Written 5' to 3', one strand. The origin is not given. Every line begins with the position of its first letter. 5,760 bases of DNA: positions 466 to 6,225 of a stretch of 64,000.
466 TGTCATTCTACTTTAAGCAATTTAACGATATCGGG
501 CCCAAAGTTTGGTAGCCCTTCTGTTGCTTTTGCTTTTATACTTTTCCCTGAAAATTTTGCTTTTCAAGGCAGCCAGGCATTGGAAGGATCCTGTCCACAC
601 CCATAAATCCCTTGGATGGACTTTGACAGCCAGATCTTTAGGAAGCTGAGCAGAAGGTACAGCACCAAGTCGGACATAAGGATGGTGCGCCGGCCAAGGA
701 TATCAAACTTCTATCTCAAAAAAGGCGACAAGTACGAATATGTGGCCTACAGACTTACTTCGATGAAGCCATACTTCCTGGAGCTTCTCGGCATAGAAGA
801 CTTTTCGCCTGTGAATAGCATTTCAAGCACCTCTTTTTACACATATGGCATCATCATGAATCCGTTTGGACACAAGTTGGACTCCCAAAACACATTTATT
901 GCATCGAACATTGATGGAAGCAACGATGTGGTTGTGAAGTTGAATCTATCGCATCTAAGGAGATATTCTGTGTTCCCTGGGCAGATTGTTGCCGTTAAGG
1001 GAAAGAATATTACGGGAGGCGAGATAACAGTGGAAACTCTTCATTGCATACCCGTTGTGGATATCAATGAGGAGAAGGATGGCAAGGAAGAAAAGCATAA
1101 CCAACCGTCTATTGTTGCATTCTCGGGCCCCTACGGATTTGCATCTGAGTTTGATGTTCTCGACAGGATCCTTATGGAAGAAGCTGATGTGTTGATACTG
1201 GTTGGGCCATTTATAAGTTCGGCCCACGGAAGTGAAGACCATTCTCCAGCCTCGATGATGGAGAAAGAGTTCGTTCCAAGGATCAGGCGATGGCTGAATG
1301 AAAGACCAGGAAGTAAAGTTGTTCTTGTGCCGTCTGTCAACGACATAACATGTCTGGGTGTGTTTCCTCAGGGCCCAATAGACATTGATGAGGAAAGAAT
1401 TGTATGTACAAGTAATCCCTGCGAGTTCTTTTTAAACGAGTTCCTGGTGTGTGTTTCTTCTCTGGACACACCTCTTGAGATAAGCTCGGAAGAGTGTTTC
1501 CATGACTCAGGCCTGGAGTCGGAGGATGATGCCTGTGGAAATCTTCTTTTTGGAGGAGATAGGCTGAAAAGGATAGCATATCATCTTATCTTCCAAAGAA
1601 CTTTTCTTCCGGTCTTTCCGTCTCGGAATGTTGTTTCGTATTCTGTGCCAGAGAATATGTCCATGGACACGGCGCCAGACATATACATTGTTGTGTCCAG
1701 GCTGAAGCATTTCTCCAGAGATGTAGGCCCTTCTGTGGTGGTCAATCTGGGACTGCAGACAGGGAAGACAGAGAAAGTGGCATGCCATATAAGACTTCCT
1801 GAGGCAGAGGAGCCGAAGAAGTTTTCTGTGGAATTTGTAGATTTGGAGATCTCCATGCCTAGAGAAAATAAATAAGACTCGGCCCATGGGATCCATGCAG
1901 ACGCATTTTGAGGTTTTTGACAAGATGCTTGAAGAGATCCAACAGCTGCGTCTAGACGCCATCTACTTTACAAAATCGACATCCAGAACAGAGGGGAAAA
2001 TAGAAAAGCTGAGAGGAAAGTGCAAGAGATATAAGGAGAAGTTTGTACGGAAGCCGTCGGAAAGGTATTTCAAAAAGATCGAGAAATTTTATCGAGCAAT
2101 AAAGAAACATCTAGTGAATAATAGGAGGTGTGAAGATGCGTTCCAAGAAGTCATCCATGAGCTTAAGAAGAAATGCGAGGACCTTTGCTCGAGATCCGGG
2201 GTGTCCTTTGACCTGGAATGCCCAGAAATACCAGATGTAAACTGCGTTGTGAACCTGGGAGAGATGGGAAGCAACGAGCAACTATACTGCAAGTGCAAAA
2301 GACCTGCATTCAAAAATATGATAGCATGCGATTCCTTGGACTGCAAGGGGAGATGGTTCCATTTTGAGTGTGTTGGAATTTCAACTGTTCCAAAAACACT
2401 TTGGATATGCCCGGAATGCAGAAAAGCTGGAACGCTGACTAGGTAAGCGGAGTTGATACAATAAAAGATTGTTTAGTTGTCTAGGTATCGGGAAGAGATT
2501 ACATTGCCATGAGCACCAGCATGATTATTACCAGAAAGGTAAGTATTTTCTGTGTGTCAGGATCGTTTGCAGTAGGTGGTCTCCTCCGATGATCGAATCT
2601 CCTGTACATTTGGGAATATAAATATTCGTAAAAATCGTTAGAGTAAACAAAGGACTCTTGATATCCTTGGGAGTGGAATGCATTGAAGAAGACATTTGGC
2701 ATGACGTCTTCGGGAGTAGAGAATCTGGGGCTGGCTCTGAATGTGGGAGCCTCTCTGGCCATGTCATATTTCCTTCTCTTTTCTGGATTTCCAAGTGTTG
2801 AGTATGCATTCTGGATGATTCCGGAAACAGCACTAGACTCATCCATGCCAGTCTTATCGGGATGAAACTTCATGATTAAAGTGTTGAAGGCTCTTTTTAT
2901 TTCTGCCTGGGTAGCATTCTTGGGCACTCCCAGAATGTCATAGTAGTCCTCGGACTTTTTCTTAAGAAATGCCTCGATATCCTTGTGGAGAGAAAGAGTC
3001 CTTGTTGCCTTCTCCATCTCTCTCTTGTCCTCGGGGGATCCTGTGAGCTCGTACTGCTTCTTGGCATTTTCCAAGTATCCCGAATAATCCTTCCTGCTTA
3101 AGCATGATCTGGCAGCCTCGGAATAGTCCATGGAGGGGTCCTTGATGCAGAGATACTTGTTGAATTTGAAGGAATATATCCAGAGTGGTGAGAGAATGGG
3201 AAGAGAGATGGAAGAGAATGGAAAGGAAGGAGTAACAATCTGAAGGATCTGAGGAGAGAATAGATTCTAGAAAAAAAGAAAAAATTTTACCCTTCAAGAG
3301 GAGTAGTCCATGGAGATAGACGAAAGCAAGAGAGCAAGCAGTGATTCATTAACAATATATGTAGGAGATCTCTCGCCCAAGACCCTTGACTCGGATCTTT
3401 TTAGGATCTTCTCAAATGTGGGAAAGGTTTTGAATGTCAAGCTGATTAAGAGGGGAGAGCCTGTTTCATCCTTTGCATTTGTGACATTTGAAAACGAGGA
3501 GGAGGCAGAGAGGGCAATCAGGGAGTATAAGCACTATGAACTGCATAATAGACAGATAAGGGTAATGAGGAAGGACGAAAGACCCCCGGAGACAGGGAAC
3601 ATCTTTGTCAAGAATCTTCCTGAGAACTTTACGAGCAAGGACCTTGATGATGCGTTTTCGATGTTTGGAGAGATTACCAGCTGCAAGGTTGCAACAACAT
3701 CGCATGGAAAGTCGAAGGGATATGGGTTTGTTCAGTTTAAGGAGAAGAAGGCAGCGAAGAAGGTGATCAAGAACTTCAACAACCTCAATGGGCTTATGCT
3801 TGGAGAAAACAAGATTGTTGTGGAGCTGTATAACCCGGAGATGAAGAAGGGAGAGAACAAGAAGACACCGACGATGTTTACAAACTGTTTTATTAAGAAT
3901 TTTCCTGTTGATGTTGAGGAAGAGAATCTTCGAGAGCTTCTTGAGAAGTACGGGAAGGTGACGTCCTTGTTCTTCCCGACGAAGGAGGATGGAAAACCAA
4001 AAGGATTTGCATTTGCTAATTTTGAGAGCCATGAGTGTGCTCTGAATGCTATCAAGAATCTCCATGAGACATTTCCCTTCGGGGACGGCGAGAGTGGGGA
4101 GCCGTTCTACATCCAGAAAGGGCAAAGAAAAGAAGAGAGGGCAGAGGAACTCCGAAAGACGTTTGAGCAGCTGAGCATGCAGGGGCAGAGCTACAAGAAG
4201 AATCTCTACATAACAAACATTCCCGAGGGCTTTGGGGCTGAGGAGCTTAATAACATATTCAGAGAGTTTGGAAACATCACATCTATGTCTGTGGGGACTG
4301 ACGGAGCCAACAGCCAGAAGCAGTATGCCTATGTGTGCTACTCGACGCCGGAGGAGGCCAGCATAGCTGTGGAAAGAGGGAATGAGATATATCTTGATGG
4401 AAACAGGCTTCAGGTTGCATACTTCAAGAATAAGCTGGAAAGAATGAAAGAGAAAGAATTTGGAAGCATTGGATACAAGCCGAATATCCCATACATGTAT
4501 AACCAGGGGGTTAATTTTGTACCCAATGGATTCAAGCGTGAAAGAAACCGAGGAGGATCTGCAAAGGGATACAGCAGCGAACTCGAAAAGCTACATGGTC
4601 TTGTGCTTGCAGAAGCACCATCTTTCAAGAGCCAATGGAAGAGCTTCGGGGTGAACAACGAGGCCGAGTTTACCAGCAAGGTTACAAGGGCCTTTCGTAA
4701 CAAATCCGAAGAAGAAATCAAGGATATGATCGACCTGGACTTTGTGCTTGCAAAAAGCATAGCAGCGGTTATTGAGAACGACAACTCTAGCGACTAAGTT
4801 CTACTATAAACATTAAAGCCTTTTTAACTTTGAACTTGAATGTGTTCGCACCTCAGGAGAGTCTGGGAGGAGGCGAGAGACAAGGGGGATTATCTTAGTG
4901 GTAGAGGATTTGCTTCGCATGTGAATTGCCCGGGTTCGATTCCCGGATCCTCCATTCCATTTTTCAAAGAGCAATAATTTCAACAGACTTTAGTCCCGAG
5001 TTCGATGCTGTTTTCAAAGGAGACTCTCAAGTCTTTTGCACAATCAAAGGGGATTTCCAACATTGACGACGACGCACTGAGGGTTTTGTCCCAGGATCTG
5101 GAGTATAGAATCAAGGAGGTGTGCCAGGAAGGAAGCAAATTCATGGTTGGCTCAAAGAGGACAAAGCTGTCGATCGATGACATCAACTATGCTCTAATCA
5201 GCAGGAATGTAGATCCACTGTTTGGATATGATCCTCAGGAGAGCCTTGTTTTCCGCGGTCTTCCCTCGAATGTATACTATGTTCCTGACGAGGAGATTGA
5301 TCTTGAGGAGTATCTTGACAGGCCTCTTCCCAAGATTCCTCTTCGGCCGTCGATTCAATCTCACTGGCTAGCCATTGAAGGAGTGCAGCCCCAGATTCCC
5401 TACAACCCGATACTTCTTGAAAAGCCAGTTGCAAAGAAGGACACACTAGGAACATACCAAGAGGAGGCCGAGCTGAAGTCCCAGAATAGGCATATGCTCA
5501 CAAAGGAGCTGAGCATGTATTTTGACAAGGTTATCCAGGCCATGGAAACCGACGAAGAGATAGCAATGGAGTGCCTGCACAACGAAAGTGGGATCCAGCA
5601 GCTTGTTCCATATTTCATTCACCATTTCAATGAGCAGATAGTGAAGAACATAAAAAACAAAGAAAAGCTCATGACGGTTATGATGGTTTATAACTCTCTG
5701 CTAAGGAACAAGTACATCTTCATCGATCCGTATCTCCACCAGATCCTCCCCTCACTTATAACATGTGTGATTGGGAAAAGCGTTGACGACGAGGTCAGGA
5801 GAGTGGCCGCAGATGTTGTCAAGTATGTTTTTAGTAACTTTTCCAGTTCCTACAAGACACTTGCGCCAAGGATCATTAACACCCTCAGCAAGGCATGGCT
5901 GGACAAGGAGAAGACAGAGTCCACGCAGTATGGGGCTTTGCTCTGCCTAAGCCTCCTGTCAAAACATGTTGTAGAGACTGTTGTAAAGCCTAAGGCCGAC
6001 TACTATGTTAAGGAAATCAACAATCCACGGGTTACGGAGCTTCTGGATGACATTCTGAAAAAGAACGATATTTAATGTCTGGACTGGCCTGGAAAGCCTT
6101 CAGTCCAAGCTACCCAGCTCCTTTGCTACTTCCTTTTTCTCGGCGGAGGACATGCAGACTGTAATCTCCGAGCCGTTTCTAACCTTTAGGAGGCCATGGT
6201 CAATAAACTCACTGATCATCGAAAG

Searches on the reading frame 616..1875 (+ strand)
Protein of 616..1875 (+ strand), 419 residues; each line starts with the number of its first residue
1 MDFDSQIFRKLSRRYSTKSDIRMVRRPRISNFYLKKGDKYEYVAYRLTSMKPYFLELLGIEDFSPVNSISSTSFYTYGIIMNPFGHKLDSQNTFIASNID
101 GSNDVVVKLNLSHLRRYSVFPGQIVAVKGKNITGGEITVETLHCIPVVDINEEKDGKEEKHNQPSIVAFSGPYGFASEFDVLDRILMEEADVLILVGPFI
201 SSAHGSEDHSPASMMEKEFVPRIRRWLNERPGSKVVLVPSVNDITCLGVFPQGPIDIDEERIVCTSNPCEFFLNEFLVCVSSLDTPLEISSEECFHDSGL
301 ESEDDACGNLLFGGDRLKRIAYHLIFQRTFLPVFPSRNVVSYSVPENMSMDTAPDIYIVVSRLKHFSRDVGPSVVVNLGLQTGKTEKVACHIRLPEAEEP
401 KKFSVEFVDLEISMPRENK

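Call 27: search_protein_families(library=pfam, proteins=[window:616-1875:+], max_evalue=0.001)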
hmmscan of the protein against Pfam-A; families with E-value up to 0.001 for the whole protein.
window:616-1875:+ (419 aa): 2 families
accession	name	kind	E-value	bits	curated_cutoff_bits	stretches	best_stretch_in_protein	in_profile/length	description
PF04042.21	DNA_pol_E_B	-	4.4e-24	85.5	29.1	1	180-367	21-209/210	DNA polymerase alpha/epsilon subunit B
PF22062.2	DPOA2_OB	-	7.6e-12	45.6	27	1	61-142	24-106/109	DNA polymerase alpha subunit B, OB domain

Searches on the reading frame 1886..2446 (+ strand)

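Call 27: search_protein_families(library=pfam, proteins=[window:1886-2446:+], max_evalue=0.001)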
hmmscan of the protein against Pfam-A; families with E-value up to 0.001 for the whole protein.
window:1886-2446:+ (186 aa): 2 families
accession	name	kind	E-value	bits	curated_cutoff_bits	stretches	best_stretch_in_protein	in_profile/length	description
PF23011.2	PHD-1st_NSD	-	5e-05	23.8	27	1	145-179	18-49/49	Histone-lysine N-methyltransferase NSD-like, PHD zinc finger 1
PF00628.35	PHD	-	0.0001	22.7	24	1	135-178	1-47/47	PHD-finger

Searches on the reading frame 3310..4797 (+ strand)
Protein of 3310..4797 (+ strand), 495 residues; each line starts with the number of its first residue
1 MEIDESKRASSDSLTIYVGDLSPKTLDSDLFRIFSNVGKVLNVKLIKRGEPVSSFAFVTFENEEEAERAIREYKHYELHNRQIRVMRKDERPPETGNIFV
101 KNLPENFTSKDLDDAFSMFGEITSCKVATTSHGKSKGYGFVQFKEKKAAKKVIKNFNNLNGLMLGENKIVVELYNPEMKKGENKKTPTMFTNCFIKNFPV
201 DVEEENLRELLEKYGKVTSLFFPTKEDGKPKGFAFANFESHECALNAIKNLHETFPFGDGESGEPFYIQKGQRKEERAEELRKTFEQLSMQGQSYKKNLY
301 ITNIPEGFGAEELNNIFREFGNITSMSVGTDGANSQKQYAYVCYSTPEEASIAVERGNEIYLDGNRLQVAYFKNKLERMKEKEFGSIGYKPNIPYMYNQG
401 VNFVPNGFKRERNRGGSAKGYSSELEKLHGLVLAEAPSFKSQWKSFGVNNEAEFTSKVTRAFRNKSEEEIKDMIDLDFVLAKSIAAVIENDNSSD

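Call 4: search_protein_families(library=pfam, proteins=[window:3310-4797:+], max_evalue=0.01)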
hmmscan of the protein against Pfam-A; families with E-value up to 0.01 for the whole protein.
window:3310-4797:+ (495 aa): 12 families
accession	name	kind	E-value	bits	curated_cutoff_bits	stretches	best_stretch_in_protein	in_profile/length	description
PF00076.28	RRM_1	-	6.5e-66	218.6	20.7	4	98-158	1-61/70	RNA recognition motif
PF14605.12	Nup35_RRM_2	-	8.4e-09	35.6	27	1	317-354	21-53/53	Nup53/35/40-type RNA recognition motif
PF16367.11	RRM_7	-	1.1e-08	35.4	27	0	97-179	3-86/94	RNA recognition motif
PF08777.17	RRM_3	-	1.4e-06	28.7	22.9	0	105-177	11-77/102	RNA binding motif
PF23085.1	RRM_PARP14_3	-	9.9e-06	26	24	0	15-86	3-72/82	PARP14, third RRM domain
PF14703.12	PHM7_cyt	-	1.7e-05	25.5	27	0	152-244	37-135/174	Cytosolic domain of 10TM putative phosphate transporter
PF13893.12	RRM_5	-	0.00019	21.6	27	0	16-86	29-97/125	RNA recognition motif. (a.k.a. RRM, RBD, or RNP domain)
PF08675.17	RNA_bind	-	0.00032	21.1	27.9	0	97-157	10-63/79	RNA binding domain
PF24572.2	RBD_RDR6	-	0.00037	21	27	0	47-82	72-109/114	RNA-dependent RNA polymerase 6, RNA-binding domain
PF25701.1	RRM_YTH1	-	0.00078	19.7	35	0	195-253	7-61/75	YTH1-like RRM domain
PF24475.1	RBD_DEAH11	-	0.0042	17.6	28.4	0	330-371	72-112/115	DEAH11-like, RNA-binding domain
PF11608.14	RRM_MARF1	-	0.0071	17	27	0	98-158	5-64/89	MARF1, RNA recognition motif 1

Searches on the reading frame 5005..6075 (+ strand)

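Call 4: search_protein_families(library=pfam, proteins=[window:5005-6075:+], max_evalue=0.01)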
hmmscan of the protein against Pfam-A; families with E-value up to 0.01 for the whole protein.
window:5005-6075:+ (356 aa): 3 families
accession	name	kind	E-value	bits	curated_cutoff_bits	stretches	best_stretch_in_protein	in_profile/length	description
PF07571.19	TAF6_C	-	6.3e-55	186.2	27.1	1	162-331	2-183/184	TAF6 C-terminal HEAT repeat domain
PF02969.23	TAF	-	1.1e-20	74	21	1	3-64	4-65/66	TATA box binding protein associated factor (TAF)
PF24987.1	HEAT_EF3_N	-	3.1e-06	27.7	32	1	191-320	11-133/169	EF3 N-terminal HEAT repeat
